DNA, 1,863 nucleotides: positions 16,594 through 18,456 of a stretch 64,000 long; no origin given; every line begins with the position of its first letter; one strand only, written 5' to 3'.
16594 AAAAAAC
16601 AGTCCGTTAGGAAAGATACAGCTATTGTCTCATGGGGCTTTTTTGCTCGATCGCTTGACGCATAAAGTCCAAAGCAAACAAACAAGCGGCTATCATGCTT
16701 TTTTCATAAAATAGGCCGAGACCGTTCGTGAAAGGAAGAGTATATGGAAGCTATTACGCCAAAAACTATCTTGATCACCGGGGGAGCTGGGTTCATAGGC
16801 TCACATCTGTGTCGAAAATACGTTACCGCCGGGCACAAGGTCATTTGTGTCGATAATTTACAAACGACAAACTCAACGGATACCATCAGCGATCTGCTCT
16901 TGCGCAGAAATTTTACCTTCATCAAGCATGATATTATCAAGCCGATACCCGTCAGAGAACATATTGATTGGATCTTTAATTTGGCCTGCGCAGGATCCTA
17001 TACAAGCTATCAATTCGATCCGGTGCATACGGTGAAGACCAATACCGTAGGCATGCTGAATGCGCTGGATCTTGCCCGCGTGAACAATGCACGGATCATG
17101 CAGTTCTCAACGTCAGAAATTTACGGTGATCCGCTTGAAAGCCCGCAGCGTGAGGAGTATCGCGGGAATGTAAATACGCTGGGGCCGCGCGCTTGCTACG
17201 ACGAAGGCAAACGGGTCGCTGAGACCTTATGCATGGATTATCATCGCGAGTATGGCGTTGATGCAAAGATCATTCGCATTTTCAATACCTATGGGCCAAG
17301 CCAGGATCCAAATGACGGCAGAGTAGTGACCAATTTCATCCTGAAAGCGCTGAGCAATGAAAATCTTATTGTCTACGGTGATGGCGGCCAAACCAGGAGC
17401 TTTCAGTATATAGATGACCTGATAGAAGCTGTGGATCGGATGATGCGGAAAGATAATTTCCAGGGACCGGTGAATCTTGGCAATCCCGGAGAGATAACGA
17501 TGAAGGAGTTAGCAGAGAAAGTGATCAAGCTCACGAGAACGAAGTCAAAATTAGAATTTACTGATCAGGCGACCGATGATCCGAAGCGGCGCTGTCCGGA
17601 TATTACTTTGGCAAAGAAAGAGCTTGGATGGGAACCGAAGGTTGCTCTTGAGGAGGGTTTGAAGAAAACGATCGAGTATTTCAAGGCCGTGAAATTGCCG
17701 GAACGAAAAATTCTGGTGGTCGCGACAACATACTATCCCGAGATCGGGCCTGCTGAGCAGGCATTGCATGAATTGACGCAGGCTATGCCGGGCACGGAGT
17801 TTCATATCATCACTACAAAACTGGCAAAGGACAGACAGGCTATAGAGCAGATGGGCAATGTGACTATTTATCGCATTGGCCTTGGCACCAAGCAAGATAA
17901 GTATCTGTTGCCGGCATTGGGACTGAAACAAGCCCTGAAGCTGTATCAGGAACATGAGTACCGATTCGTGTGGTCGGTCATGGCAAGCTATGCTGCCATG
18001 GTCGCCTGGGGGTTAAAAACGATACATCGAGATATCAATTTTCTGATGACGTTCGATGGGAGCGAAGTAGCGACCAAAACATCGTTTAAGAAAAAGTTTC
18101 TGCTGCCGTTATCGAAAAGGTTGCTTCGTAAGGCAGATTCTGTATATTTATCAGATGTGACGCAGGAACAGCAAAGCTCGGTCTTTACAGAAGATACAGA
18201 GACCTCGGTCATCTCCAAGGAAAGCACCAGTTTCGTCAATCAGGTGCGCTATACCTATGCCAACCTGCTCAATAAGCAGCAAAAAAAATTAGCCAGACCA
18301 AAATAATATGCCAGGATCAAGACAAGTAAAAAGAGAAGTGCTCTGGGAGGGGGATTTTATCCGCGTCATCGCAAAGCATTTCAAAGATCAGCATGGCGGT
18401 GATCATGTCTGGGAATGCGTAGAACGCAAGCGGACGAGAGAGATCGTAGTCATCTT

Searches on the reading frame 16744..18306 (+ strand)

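Call 78: search_protein_families(library=pfam, proteins=[window:16744-18306:+], max_evalue=0.01)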
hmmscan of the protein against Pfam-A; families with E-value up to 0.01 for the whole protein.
window:16744-18306:+ (520 aa): 9 families
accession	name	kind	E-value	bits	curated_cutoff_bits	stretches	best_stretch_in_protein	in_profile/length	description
PF16363.11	GDP_Man_Dehyd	-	4.2e-55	188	27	1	10-309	1-332/332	GDP-mannose 4,6 dehydratase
PF01370.27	Epimerase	-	5.3e-53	180.3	20.9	1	9-245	1-239/240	NAD dependent epimerase/dehydratase family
PF01073.25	3Beta_HSD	-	7.3e-09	35.5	22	1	10-165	1-159/280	3-beta hydroxysteroid dehydrogenase/isomerase family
PF04321.23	RmlD_sub_bind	-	2.1e-07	30.7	27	1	8-283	2-252/287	RmlD substrate binding domain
PF07993.18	NAD_binding_4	-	5.2e-07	29.5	20.1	1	72-197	87-219/258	Male sterility protein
PF02719.21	Polysacc_synt_2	-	1.4e-05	24.9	20.2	1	9-116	1-120/293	Polysaccharide biosynthesis protein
PF00106.31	adh_short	-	4.1e-05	23.6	26.6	1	7-67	1-61/195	short chain dehydrogenase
PF13579.12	Glyco_trans_4_4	-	0.00045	21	29.7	1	341-468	7-132/158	Glycosyl transferase 4-like domain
PF13439.12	Glyco_transf_4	-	0.00045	20.7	28.5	0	338-467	5-137/170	Glycosyltransferase Family 4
